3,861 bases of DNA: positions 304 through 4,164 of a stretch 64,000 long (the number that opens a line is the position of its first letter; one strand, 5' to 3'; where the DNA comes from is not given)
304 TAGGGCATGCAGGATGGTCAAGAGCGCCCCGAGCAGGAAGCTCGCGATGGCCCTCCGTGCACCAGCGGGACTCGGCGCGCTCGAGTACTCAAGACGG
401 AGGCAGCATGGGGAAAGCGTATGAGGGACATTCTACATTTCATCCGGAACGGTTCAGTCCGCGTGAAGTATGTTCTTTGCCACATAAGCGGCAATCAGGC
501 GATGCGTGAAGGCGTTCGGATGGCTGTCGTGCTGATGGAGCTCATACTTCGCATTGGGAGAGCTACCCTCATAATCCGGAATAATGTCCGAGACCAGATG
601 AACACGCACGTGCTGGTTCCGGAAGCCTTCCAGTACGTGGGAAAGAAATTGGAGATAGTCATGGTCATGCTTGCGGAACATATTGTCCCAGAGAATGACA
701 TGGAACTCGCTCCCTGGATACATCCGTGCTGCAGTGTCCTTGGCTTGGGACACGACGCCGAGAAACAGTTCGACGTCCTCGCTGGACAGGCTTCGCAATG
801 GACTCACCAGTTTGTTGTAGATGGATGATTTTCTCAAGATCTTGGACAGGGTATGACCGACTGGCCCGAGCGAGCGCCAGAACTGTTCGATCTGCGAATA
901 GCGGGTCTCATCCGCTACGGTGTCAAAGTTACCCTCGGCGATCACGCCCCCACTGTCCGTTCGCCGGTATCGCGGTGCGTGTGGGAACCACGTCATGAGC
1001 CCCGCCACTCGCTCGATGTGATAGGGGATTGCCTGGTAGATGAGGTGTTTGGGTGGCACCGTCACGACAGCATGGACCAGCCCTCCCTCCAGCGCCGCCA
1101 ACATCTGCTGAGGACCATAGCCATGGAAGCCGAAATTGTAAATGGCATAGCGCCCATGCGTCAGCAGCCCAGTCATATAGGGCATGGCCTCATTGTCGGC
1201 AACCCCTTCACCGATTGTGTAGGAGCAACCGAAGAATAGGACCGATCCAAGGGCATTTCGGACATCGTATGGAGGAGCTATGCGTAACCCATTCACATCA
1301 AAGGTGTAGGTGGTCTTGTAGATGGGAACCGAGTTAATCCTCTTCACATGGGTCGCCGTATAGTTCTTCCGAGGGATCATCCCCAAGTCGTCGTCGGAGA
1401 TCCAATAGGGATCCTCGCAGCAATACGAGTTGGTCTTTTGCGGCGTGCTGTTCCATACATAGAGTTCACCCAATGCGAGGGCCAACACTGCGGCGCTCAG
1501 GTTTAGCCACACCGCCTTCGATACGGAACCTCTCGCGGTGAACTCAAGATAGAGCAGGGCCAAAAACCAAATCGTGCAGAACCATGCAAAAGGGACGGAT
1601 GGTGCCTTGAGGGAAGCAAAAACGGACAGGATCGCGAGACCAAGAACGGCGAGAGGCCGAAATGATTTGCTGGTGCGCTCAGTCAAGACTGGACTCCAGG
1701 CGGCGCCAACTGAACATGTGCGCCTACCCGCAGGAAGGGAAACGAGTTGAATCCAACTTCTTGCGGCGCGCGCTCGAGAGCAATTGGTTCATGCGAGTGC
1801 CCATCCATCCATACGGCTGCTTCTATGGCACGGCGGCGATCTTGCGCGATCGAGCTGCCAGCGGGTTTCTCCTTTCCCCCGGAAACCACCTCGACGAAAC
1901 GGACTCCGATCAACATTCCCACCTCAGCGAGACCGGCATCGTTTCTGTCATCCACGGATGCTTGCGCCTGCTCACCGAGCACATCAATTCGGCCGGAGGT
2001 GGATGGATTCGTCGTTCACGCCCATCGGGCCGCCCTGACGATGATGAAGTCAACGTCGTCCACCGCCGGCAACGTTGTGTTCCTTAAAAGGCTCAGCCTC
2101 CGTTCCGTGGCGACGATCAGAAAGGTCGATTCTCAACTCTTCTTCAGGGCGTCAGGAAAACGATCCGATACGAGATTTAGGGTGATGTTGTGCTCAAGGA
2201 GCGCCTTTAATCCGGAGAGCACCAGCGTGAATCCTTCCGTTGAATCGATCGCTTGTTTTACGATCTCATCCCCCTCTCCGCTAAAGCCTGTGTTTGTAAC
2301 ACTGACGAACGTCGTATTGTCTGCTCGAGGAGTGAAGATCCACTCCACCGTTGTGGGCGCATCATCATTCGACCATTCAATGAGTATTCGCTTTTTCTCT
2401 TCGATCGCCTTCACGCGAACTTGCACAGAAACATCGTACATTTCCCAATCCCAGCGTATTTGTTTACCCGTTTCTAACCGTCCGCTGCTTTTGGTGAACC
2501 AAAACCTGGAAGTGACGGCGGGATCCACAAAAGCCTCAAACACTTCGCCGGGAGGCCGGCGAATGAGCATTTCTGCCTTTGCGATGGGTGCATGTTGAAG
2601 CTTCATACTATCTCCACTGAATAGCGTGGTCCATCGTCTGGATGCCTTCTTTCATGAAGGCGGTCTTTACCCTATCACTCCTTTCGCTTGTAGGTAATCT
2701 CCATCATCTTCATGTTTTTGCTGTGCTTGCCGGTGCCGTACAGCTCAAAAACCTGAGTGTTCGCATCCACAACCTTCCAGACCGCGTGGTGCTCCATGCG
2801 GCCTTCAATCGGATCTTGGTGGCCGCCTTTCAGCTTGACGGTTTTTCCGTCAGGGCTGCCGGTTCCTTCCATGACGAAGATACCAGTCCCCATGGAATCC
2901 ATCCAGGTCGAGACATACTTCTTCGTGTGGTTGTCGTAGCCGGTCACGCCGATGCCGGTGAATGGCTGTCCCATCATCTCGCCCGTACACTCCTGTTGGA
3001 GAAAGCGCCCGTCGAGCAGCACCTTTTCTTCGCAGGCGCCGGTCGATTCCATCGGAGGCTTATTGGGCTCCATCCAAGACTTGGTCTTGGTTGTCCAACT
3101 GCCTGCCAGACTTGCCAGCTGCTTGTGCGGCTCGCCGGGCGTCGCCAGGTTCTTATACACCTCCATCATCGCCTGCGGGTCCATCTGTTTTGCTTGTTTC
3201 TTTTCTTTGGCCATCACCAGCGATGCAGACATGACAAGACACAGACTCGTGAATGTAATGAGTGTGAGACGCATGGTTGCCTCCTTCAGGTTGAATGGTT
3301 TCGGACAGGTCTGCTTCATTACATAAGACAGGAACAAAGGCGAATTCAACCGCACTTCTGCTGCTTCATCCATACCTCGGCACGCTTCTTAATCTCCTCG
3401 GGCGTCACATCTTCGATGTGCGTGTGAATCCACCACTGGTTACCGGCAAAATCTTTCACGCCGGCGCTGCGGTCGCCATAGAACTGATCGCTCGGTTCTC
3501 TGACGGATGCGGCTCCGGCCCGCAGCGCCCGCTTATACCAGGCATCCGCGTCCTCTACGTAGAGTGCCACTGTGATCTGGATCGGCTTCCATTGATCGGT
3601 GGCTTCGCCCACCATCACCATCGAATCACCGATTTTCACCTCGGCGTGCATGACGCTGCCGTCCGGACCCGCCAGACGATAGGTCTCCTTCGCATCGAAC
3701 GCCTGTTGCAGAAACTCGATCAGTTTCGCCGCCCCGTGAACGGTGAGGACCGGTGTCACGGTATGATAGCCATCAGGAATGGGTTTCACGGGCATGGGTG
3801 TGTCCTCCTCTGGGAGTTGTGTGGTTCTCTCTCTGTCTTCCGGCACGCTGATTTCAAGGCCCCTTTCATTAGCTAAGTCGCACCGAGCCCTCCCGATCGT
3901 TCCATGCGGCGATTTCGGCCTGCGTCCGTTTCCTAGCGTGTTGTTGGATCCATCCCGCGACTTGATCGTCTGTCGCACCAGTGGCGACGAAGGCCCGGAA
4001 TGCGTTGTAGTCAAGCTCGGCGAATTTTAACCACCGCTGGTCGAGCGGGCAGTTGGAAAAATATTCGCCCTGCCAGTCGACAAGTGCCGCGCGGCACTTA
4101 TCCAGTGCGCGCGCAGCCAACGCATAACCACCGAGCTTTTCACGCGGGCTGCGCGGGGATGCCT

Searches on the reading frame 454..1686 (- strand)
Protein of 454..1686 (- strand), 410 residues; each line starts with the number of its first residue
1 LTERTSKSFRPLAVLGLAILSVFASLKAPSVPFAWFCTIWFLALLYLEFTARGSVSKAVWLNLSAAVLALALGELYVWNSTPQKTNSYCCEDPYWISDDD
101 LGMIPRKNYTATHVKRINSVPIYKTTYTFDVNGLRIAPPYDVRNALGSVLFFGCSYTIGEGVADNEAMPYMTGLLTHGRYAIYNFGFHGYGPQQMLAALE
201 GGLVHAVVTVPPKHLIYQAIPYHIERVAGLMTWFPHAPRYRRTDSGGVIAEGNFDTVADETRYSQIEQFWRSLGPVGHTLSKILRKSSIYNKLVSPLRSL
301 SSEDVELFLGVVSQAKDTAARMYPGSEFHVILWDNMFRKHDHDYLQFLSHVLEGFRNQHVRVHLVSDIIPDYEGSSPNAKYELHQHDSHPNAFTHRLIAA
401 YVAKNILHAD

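Call 14: search_protein_families(library=pfam, proteins=[window:454-1686:-], max_evalue=0.01)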
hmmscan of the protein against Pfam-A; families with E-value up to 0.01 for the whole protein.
window:454-1686:- (410 aa): 0 families

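Call 47: find_encoding_contigs(protein=window:454-1686:-, flank=10000, max_places=4)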
Protein window:454-1686:- (410 aa): no gene with exactly this product is on record in the collection.

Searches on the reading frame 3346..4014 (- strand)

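Call 14: search_protein_families(library=pfam, proteins=[window:3346-4014:-], max_evalue=0.01)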
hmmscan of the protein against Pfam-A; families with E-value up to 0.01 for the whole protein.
window:3346-4014:- (222 aa): 2 families
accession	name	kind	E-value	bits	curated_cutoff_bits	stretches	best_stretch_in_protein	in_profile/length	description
PF00903.31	Glyoxalase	-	4.3e-10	40.5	20.6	1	89-196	6-121/121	Glyoxalase/Bleomycin resistance protein/Dioxygenase superfamily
PF18029.7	Glyoxalase_6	-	0.00039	21.5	23.6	1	91-193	5-102/106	Glyoxalase-like domain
